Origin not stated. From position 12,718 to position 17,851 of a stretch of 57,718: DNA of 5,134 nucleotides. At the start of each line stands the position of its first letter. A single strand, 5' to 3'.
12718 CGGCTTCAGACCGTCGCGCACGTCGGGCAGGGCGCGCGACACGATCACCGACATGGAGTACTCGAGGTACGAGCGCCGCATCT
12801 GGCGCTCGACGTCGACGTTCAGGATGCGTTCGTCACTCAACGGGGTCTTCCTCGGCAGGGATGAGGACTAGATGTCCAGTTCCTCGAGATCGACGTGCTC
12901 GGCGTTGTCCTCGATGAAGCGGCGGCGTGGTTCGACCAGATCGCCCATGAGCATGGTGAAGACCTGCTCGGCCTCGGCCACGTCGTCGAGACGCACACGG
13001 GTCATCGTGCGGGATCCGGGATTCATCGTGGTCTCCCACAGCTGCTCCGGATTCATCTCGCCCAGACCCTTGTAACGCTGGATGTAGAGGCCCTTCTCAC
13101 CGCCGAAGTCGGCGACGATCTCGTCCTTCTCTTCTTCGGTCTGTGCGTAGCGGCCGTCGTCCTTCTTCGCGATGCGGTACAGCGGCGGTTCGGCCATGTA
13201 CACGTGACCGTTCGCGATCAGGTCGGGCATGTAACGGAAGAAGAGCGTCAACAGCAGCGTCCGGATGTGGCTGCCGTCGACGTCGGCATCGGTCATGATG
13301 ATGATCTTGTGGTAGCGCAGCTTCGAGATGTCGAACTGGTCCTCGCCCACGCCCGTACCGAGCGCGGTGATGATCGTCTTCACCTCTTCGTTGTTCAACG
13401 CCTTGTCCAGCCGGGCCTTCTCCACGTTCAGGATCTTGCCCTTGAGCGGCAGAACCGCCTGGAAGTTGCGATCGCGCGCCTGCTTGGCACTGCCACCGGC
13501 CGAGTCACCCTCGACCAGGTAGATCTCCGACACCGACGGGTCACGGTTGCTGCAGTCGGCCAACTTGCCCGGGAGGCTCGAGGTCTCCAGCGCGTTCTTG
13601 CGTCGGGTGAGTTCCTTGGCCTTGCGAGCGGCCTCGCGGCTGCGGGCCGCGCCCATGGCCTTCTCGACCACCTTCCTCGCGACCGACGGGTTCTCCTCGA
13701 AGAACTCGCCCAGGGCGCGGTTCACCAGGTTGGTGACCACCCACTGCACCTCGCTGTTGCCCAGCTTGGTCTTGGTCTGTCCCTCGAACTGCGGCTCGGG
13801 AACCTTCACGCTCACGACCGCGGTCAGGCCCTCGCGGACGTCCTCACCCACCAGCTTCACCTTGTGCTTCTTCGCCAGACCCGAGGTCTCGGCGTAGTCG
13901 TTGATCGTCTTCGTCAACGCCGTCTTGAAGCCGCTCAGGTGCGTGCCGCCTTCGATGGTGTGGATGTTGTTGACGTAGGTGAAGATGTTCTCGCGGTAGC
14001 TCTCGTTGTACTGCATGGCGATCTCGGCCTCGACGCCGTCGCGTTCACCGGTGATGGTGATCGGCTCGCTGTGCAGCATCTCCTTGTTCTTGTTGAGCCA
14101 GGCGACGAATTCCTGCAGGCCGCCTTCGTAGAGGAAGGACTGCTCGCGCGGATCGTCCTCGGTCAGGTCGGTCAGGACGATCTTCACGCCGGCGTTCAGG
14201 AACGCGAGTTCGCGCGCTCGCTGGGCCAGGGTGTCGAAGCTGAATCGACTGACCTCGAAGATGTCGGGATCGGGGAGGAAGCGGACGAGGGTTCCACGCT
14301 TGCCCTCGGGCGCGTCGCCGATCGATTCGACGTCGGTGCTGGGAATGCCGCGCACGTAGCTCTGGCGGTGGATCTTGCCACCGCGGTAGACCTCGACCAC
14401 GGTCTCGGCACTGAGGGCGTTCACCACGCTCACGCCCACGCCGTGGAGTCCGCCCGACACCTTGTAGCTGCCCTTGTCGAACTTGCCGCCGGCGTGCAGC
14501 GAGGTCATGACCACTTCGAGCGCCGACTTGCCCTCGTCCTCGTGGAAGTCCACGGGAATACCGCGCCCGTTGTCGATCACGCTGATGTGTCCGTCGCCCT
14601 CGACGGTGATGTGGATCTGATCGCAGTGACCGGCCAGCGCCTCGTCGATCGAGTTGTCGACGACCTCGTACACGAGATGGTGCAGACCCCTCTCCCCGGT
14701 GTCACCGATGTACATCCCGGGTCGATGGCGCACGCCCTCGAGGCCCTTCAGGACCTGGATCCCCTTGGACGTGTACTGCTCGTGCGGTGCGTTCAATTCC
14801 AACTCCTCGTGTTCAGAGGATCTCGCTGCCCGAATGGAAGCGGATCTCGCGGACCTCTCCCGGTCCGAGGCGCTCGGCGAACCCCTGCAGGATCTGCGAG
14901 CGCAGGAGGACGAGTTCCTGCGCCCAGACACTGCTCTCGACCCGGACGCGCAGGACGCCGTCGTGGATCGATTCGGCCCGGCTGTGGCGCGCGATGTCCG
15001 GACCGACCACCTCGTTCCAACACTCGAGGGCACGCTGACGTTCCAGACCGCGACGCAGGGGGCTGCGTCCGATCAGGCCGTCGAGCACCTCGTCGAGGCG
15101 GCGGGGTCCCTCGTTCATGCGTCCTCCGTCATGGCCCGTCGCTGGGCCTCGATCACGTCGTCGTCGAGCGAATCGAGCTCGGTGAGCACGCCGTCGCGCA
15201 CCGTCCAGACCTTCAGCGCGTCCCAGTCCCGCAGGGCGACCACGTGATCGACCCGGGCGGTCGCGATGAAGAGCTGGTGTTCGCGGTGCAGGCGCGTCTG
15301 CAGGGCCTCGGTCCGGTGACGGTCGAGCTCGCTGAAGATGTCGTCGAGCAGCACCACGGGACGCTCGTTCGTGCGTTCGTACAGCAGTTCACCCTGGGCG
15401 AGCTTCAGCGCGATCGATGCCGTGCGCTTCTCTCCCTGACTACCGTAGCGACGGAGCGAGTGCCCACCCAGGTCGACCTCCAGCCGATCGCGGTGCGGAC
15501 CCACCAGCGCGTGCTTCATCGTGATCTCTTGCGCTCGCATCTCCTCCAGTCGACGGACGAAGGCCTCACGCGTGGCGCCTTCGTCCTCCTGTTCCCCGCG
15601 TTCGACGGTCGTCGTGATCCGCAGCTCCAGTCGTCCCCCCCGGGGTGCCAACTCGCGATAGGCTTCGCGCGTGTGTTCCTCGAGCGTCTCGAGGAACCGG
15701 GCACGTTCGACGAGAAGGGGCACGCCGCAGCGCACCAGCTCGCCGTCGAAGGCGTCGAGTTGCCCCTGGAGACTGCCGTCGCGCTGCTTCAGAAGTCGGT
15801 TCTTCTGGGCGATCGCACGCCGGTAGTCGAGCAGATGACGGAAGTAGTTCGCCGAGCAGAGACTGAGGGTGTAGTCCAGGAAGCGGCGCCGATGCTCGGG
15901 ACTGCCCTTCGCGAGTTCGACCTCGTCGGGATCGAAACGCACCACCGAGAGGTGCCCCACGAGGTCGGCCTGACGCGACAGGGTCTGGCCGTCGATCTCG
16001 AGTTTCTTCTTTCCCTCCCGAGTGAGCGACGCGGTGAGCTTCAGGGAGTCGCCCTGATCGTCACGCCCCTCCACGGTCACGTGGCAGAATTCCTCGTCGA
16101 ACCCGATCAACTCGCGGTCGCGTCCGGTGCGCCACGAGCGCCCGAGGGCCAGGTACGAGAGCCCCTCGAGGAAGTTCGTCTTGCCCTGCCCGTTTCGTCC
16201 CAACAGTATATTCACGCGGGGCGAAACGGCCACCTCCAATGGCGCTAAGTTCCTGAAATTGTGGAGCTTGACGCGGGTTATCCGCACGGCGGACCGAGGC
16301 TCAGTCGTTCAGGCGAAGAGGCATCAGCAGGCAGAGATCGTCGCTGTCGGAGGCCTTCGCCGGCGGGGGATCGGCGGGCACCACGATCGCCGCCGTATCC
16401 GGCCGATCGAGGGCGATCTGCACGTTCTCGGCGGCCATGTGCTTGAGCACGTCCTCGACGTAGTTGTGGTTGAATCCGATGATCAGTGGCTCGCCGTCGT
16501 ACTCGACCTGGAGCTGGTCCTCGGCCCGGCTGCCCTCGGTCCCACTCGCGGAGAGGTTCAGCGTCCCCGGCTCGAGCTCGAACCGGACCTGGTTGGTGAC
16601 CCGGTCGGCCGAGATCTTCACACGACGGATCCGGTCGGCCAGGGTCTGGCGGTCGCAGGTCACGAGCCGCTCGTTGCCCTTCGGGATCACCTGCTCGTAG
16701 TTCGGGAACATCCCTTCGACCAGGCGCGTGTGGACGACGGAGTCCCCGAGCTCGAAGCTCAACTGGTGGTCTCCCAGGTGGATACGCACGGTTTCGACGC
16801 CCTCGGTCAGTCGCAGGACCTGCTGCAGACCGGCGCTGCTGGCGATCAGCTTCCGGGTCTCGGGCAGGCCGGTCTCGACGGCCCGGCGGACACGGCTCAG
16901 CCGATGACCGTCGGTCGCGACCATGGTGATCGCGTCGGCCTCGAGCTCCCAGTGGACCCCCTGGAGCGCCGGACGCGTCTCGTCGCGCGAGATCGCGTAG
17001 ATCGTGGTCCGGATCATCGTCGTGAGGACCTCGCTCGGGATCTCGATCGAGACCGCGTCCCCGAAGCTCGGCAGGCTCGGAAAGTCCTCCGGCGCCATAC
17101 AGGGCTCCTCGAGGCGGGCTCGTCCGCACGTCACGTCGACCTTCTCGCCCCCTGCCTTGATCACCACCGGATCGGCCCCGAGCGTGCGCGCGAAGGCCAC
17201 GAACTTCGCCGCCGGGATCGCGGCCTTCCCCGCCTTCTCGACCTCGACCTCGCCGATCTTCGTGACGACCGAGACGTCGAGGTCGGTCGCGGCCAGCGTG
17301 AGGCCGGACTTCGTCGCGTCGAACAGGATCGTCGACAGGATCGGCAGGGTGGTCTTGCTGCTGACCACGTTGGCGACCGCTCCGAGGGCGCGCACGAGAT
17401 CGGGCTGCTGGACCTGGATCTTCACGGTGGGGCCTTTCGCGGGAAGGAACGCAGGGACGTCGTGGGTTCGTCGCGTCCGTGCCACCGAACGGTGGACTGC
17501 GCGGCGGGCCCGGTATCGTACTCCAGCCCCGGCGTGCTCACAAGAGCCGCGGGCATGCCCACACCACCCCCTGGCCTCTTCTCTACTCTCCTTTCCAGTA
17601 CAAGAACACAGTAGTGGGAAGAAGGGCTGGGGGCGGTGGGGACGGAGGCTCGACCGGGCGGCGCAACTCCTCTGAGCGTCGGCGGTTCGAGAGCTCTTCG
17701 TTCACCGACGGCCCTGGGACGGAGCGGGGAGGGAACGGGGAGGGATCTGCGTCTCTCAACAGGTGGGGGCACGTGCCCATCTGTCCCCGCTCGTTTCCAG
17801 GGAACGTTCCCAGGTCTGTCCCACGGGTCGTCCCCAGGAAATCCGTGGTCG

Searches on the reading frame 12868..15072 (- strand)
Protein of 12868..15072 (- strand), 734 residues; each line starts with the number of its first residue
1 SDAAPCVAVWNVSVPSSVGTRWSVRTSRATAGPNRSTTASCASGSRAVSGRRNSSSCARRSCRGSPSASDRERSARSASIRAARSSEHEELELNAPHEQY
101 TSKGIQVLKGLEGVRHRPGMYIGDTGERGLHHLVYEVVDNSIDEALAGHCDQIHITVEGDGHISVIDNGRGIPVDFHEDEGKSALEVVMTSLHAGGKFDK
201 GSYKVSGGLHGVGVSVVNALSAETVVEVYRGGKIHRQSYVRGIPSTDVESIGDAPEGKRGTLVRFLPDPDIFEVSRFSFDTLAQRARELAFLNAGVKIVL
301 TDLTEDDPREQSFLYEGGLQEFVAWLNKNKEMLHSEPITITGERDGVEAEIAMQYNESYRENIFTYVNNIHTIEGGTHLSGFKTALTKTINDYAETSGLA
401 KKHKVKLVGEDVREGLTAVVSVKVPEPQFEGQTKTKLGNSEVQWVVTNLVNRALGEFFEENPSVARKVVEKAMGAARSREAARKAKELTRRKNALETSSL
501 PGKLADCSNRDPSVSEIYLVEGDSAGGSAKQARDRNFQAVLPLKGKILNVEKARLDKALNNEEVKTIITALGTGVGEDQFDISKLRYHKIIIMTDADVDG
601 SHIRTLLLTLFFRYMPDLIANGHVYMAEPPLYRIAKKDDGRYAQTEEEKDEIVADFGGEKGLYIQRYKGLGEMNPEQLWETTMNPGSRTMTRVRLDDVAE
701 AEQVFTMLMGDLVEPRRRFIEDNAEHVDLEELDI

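Call 42: search_protein_families(library=pfam, proteins=[window:12868-15072:-], max_evalue=0.000001)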
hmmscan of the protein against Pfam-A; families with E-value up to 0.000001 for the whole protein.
window:12868-15072:- (734 aa): 4 families
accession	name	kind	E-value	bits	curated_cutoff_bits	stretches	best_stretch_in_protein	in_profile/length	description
PF00204.31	DNA_gyraseB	-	7.6e-64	214.8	27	1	318-487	1-172/173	DNA gyrase B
PF00986.26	DNA_gyraseB_C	-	1.3e-29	102.6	29.8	1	660-721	2-63/63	DNA gyrase B subunit, carboxyl terminus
PF01751.28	Toprim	-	2.3e-21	76.2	23.1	1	516-628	1-95/96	Toprim domain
PF02518.31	HATPase_c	-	3.1e-17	63.5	26.4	1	127-266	3-106/111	Histidine kinase-, DNA gyrase B-, and HSP90-like ATPase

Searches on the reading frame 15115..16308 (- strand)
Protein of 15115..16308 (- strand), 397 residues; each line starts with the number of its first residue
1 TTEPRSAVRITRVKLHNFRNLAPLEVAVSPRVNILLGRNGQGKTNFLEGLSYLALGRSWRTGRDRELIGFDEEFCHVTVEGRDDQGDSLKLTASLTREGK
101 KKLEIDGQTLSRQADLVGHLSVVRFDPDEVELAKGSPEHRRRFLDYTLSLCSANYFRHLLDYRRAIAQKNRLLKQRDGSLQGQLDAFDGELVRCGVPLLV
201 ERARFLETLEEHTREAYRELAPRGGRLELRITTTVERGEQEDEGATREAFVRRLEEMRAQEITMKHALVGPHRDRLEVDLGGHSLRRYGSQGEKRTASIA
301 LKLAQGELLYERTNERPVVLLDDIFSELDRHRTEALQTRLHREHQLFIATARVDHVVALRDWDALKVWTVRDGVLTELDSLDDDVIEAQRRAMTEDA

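Call 42: search_protein_families(library=pfam, proteins=[window:15115-16308:-], max_evalue=0.000001)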
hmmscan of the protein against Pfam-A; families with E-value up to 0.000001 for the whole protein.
window:15115-16308:- (397 aa): 2 families
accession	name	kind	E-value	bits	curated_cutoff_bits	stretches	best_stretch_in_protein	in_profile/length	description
PF02463.25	SMC_N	-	8e-22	78.2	40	1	10-357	2-203/220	RecF/RecN/SMC N terminal domain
PF13476.12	AAA_23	-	5.9e-08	34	27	1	12-100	1-84/201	AAA domain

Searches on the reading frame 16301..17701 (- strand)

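Call 42: search_protein_families(library=pfam, proteins=[window:16301-17701:-], max_evalue=0.000001)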
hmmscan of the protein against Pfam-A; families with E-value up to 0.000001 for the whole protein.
window:16301-17701:- (466 aa): 3 families
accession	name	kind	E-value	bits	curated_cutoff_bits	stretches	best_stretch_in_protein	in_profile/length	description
PF00712.24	DNA_pol3_beta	-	3.9e-28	98.4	24.4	1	94-211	2-120/120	DNA polymerase III beta subunit, N-terminal domain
PF02767.21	DNA_pol3_beta_2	-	1.6e-27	96.6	27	1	220-334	1-116/116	DNA polymerase III beta subunit, central domain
PF02768.20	DNA_pol3_beta_3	-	2.1e-21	76.4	27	1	337-442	2-107/121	DNA polymerase III beta subunit, C-terminal domain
